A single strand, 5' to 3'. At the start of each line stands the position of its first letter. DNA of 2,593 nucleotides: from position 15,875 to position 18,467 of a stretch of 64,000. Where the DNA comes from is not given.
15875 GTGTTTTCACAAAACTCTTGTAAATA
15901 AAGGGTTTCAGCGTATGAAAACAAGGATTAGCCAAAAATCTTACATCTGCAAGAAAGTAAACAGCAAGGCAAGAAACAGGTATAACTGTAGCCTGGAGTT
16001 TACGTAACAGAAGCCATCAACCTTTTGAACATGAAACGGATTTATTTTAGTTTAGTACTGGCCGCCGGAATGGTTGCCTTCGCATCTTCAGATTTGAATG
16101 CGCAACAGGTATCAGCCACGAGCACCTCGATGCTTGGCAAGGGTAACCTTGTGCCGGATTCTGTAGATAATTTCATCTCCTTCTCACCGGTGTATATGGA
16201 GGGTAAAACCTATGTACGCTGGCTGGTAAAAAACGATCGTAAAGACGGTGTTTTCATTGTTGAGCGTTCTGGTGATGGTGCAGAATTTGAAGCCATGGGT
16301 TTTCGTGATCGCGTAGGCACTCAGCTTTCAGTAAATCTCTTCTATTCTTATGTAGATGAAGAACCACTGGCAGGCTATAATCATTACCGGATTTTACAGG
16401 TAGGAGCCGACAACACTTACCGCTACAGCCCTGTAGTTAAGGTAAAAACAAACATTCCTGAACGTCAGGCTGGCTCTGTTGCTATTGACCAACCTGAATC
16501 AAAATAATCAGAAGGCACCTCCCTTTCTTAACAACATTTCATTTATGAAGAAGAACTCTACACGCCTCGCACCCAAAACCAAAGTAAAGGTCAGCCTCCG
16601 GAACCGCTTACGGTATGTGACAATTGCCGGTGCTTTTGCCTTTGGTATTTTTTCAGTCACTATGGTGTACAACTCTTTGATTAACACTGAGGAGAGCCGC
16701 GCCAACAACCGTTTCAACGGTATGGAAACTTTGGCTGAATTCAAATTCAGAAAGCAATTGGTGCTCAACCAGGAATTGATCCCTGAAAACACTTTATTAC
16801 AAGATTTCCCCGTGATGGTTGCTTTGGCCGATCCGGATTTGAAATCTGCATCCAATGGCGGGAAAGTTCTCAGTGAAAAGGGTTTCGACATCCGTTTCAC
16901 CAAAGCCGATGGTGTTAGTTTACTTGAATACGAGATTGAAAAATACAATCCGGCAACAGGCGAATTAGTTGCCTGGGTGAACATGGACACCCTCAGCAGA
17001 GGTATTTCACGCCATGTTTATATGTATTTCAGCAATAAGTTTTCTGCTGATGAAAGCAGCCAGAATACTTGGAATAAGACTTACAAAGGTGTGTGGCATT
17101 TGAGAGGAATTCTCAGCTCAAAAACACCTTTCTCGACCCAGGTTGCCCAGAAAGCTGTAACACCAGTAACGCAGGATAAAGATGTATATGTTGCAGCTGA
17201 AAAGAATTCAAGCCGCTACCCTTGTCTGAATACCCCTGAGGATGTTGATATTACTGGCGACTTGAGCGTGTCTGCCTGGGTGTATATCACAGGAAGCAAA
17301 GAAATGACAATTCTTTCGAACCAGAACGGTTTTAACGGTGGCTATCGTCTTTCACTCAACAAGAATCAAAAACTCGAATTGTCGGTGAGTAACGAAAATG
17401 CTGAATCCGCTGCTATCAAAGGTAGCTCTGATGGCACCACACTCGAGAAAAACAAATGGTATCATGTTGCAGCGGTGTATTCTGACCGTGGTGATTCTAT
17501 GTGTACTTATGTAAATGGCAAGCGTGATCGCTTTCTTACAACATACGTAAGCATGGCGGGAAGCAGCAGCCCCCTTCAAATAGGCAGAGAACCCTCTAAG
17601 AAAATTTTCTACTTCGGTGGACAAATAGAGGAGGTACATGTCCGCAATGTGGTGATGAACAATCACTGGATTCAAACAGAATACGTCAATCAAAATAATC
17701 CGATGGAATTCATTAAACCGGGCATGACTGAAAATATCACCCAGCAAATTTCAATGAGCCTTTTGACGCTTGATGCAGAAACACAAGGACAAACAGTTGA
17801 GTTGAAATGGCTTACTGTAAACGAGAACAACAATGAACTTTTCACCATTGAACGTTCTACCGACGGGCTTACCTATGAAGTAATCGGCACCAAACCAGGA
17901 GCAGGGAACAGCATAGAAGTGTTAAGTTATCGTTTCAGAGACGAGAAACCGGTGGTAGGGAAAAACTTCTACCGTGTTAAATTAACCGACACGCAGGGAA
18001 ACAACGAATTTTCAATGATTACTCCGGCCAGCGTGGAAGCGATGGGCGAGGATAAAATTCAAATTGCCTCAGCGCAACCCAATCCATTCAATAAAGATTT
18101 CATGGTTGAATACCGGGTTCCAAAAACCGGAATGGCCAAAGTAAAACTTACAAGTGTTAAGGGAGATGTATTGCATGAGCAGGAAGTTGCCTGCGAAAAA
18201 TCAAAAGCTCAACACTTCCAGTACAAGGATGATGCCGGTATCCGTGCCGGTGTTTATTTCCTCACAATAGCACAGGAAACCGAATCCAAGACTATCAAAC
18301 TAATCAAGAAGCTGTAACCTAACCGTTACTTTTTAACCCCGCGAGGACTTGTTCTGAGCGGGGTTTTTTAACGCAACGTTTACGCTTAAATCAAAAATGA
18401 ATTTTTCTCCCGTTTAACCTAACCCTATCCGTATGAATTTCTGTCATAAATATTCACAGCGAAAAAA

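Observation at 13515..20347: Three tandem two-gene cassettes: small secreted beta-module protein plus N-anchored DUF2341-like/LamG protein, two of three T9SS-targeted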

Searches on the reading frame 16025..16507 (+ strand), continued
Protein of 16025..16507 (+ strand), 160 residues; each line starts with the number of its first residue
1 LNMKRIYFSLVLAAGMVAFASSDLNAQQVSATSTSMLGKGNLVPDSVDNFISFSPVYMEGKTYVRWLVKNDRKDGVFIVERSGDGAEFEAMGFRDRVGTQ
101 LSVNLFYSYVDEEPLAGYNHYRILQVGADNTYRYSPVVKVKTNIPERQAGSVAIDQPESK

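Call 77: search_protein_families(library=pfam, proteins=[P0137, P0139, P0146], max_evalue=0.001)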
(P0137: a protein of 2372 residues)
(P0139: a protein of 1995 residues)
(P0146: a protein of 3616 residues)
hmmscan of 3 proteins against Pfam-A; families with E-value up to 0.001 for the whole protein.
P0137 (2372 aa): 9 families
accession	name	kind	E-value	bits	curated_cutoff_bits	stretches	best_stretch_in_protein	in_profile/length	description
PF13385.13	Laminin_G_3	-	7.4e-39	133.7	27.6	2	384-544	2-150/151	Concanavalin A-like lectin/glucanases superfamily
PF18962.6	Por_Secre_tail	-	4.8e-13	49.6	27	1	2297-2364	1-74/75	Secretion system C-terminal sorting domain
PF22633.2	F5_F8_type_C_2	-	9.1e-10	39.5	27.8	0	2100-2144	28-73/91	NedA-like, galactose-binding domain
PF02210.31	Laminin_G_2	-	3.1e-08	34.6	22.9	1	441-534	26-123/126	Laminin G domain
PF00754.31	F5_F8_type_C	-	4.5e-08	33.7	28.2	0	2204-2269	51-114/127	F5/8 type C domain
PF00054.30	Laminin_G_1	-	2.5e-06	28.2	24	0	442-540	28-131/131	Laminin G domain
PF00041.27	fn3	-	4.3e-06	27.3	25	1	248-320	2-71/84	Fibronectin type III domain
PF10102.14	DUF2341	-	8e-06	26.7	23.4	1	611-688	2-74/84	Domain of unknown function (DUF2341)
PF11589.14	DUF3244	-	9.3e-05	22.8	25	1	2305-2366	32-93/96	Domain of unknown function (DUF3244)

P0139 (1995 aa): 1 family
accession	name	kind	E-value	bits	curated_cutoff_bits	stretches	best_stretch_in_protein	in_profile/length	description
PF18962.6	Por_Secre_tail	-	1.3e-10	41.9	27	1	1921-1985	1-69/75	Secretion system C-terminal sorting domain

P0146 (3616 aa): 7 families
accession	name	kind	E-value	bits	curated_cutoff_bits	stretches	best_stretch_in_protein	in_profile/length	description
PF19406.5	PKD_5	-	1.9e-112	367.9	25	15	717-765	40-88/88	PKD-like domain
PF13573.12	SprB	-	1e-24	86.3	28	2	1889-1921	3-35/37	SprB repeat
PF23237.1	HYR_4C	-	3.1e-22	79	27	2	2132-2197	8-73/73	HYR-like domain with 4 cysteines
PF17210.9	SdrD_B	-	3.4e-19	69.5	29.7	1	2797-2917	3-112/112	SdrD B-like domain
PF18962.6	Por_Secre_tail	-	6.5e-10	39.6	27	1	3537-3607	1-68/75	Secretion system C-terminal sorting domain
PF00092.34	VWA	-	3.1e-06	28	23.8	1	69-230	1-154/174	von Willebrand factor type A domain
PF13519.12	VWA_2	-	0.00045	21.3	27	0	70-174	1-88/107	von Willebrand factor type A domain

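Call 87: search_solved_structures(query=A5, max_evalue=1, show_alignments=2)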
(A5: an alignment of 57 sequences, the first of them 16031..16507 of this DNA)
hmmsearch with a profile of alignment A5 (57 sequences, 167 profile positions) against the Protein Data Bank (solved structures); distinct sequences matched with E-value up to 1: 1.
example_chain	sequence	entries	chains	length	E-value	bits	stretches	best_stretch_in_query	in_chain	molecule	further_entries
4bqh_A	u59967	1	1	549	0.97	12.2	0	114-140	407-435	UDP-N-ACETYLGLUCOSAMINE PYROPHOSPHORYLASE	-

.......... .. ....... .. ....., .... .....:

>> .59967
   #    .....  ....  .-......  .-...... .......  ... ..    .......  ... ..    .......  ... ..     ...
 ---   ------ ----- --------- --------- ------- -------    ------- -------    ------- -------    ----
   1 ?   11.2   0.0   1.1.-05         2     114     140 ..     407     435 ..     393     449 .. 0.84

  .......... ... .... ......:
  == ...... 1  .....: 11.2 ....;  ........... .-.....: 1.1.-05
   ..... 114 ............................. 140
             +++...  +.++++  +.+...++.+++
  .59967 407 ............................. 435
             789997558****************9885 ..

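Call 106: list_cluster_members(proteins=[P0161, P0163, P0172, P0174, P0177, P0179, P0186, P0188, P0190, P0208])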
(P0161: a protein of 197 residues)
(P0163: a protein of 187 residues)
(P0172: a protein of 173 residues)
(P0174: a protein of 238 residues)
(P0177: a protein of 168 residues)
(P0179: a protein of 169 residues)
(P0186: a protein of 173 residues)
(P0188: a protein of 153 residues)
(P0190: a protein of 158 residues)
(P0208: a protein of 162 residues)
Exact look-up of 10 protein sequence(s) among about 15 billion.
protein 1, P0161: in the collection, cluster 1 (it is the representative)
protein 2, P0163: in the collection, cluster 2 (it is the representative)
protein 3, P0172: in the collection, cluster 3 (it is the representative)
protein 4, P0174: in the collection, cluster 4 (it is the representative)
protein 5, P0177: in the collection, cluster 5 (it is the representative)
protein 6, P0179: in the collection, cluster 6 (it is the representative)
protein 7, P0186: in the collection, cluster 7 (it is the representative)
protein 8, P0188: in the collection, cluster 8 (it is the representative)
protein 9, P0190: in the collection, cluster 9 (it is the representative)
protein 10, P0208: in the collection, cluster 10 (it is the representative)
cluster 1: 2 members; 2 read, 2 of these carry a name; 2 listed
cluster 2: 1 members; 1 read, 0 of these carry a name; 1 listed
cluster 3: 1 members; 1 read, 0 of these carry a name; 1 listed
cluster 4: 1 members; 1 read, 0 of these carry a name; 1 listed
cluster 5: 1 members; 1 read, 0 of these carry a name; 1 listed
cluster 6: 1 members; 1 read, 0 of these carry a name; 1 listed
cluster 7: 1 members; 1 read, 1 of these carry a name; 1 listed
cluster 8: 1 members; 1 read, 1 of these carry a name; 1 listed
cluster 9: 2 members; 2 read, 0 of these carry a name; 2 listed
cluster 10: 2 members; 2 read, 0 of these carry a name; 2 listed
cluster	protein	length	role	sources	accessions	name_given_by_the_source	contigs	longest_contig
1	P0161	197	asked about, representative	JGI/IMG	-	hypothetical protein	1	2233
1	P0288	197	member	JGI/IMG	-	hypothetical protein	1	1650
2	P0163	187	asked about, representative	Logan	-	-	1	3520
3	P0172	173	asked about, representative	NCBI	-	-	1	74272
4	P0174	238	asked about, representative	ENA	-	-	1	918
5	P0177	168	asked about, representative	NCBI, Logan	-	-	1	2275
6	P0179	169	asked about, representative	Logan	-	-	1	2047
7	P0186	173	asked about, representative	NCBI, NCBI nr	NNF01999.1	MAG: hypothetical protein HKN22_04890 [Bacteroidia bacterium] | hypothetical protein [Bacteroidia bacterium]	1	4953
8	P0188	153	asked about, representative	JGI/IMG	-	hypothetical protein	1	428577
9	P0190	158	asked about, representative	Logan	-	-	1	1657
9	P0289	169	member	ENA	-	-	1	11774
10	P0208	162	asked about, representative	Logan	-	-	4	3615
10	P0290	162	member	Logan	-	-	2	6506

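Call 107: find_encoding_contigs(protein=P0172, flank=8000, max_places=1)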
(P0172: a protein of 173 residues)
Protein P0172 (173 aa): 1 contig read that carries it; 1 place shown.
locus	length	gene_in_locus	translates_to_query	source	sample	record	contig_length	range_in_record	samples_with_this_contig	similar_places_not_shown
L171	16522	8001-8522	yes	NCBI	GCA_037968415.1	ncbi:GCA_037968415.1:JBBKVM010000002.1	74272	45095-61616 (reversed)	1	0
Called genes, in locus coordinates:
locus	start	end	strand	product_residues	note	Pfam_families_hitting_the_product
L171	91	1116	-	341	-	PF00814:TsaD, PF22521:HypF_C_2 (weak)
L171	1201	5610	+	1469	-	PF27051:TamB_N (weak), PF04357:TamB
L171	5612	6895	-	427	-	PF00926:DHBP_synthase, PF00925:GTP_cyclohydro2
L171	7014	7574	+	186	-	-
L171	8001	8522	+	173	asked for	-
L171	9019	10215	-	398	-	PF13439:Glyco_transf_4 (weak), PF13692:Glyco_trans_1_4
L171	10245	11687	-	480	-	PF03739:LptF_LptG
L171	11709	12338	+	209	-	-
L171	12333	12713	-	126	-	PF19569:START_2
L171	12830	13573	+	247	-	PF06966:DUF1295, PF04191:PEMT, PF04140:ICMT (weak)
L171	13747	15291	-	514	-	PF00675:Peptidase_M16, PF05193:Peptidase_M16_C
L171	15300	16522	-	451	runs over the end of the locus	PF00675:Peptidase_M16, PF05193:Peptidase_M16_C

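Call 108: find_encoding_contigs(protein=P0188, flank=8000, max_places=1)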
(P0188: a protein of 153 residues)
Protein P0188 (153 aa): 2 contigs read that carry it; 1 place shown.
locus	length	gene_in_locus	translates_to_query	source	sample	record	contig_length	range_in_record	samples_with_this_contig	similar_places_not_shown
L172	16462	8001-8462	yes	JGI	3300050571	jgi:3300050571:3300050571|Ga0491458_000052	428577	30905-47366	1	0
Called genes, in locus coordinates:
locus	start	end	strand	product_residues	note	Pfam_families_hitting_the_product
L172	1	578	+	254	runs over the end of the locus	-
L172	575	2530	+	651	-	PF13367:PrsW-protease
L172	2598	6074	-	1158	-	PF00801:PKD, PF18911:PKD_4, PF13585:CHU_C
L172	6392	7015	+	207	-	-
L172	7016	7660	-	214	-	PF00072:Response_reg, PF00196:GerE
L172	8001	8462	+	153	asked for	-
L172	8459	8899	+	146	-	-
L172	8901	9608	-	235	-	-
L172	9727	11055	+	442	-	PF14240:YHYH, PF18962:Por_Secre_tail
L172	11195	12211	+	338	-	-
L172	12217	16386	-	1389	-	PF10102:DUF2341, PF18962:Por_Secre_tail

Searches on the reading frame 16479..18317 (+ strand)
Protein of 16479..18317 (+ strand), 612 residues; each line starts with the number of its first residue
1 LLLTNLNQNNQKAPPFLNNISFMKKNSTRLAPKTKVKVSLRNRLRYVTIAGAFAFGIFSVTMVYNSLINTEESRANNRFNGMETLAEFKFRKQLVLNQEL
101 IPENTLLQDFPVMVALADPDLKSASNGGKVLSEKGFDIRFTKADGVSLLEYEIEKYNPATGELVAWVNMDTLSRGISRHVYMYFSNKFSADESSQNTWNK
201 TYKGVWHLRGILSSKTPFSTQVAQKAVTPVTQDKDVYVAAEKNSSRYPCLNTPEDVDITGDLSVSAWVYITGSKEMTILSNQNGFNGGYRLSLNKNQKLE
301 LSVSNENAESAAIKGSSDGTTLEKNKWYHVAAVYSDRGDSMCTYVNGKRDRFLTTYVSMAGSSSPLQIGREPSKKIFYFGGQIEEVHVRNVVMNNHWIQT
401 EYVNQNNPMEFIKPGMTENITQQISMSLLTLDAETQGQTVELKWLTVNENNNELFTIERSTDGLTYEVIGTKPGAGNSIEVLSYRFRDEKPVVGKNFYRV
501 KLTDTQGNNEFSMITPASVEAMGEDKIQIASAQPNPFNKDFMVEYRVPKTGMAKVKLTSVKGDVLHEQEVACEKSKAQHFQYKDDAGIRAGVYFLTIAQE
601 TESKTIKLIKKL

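Call 3: search_protein_families(library=pfam, proteins=[window:16479-18317:+], max_evalue=1)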
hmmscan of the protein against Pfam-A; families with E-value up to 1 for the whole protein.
window:16479-18317:+ (612 aa): 6 families
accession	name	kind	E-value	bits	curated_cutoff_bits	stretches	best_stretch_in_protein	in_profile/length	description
PF13385.13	Laminin_G_3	-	1e-21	78.1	27.6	1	250-399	9-151/151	Concanavalin A-like lectin/glucanases superfamily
PF10102.14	DUF2341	-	9.1e-07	29.7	23.4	1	135-195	2-61/84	Domain of unknown function (DUF2341)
PF18962.6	Por_Secre_tail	-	8.3e-05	23.2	27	1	534-609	3-74/75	Secretion system C-terminal sorting domain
PF22925.3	TS_C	-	0.019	15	27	1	295-396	97-197/202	Trans-sialidase, C-terminal domain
PF14200.12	RicinB_lectin_2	-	0.18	13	25.6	0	428-468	25-64/89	Ricin-type beta-trefoil lectin domain-like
PF08592.16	Anthrone_oxy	-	0.22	12.1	27.3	1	42-74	35-67/106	Anthrone oxygenase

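Call 4: search_protein_families(library=ncbifam, proteins=[window:16479-18317:+], max_evalue=1)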
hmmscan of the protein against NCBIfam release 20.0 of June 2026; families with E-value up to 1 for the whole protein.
window:16479-18317:+ (612 aa): 1 family
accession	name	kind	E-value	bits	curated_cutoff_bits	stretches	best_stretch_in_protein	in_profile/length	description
TIGR04183.1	Por_Secre_tail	domain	1.5e-07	31.3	23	1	534-611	3-72/72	T9SS type A sorting domain-containing protein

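Call 59: predict_structure(alignment_id=A6)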
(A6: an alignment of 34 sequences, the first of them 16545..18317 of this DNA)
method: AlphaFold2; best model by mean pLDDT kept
length: 590 residues; sequences in the alignment: 34
mean_pLDDT: 80.8   pTM: 0.61
mean pLDDT of the five models: 80.8, 80.1, 80.0, 78.5, 78.2
residues with pLDDT >= 90: 272; 70-90: 186; 50-70: 72; < 50: 60
segments of 3 or more residues with pLDDT < 50: 6-10, 47-57, 188-214, 216-225
pLDDT, mean of each block of 10 residues (from residue 1): 46 53 73 83 55 46 85 92 90 95 92 91 89 90 91 88 76 70 68 33 39 43 47 76 90 84 84 92 91 81 95 95 96 91 75 64 89 95 92 85 69 89 80 93 94 77 93 93 82 85 81 81 93 95 95 91 80 94 88
secondary structure, 60 per line:
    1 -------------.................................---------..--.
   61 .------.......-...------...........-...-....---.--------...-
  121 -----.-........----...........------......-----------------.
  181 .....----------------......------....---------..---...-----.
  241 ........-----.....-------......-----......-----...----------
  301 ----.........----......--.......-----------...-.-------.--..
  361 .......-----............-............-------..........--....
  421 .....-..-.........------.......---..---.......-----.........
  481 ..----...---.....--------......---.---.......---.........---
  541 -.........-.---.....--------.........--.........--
elements in order: H14-46 E68-74 E85-95 E117-119 E128-135 E140-150 E157-162 E180-185 E205-207 E214-217 E240-248 E254-258 E266-271 E277-282 E288-290 E305-313 E318-323 E326-332 E344-346 E359-367 H373-384 H386-389 E390-397 E405-414 E417-425 E430-438 E445-451 E460-466 E472-482 E487-489 E493-497 E506-511 E519-525 E529-537 E542-550 E556-560 E569-577 E580-588

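Call 63: fold_search(model_id=the predicted structure, library=pdb)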
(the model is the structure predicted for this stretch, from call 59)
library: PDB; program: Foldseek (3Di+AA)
matches with E <= 10: 1869; with E <= 0.001: 383
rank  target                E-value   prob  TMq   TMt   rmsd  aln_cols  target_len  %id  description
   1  9gkq                  4.8e-09  1.00  0.22  0.11  31.2       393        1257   14  Cryo-EM structure of Botulinum neurotoxin serotype A (released 2025-09-10)
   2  5v38_A                1.3e-08  1.00  0.20  0.27  32.2       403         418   14  Crystal Structure of The Receptor-binding Domain of Botulinum Neurotoxin Type HA (released 2017-03-22)
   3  5jmc_G                1.3e-08  1.00  0.22  0.30  30.9       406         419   14  Receptor binding domain of Botulinum neurotoxin A in complex with rat SV2C (released 2016-06-15)
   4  4fvv_B                1.3e-08  1.00  0.20  0.27  30.4       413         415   12  Crystal structure of HCR/D-Sa-GBL1/C (released 2012-10-24)
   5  4yz5_B                1.6e-08  1.00  0.23  0.21  30.2       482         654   10  Crystal Structure of Streptococcus pneumoniae NanC, in complex with 3-Sialyllactose (released 2015-09-23)
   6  4isr_C                2.1e-08  1.00  0.19  0.26  29.8       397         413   11  Binding domain of Botulinum neurotoxin DC in complex with rat synaptotagmin II (released 2013-08-14)
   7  4yw1_A                2.3e-08  1.00  0.23  0.21  28.4       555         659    9  Crystal Structure of Streptococcus pneumoniae NanC, complex with Neu5Ac and Neu5Ac2en following soaking with 3'SL (released 2015-09-23)
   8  4isq_A                2.3e-08  1.00  0.21  0.29  29.4       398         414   12  Binding domain of Botulinum neurotoxin DC in complex with human synaptotagmin I (released 2013-08-14)
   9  4yz4_A                2.5e-08  1.00  0.23  0.21  29.5       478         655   10  Crystal Structure of Streptococcus pneumoniae NanC, in complex with N-Acetylneuraminic acid. (released 2015-09-23)
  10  9f1r_B                2.6e-08  1.00  0.21  0.30  31.4       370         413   14  Cryo-EM structure of SV2B-Hc-A1 complex (released 2025-03-12)
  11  4yz3_A                2.9e-08  1.00  0.23  0.21  30.4       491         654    9  Crystal Structure of Streptococcus pneumoniae NanC, in complex with Oseltamivir. (released 2016-04-20)
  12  4yz2_A                3.0e-08  1.00  0.23  0.21  30.1       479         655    9  Crystal Structure of Streptococcus pneumoniae NanC, in complex with 2-deoxy-2,3-didehydro-N-acetylneuraminic acid. (released 2015-09-23)
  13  1sll                  3.0e-08  1.00  0.23  0.20  30.5       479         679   10  SIALIDASE L FROM LEECH MACROBDELLA DECORA (released 1998-12-16)
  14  9ea9_A                3.2e-08  1.00  0.21  0.10  31.5       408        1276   12  Crystal structure of BoNT/A-NTNH-HA70 -VHH_F12-VHH_H7-Fab_NTNH complex (released 2025-09-17)
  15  5v38_B                3.2e-08  1.00  0.20  0.28  32.0       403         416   14  Crystal Structure of The Receptor-binding Domain of Botulinum Neurotoxin Type HA (released 2017-03-22)
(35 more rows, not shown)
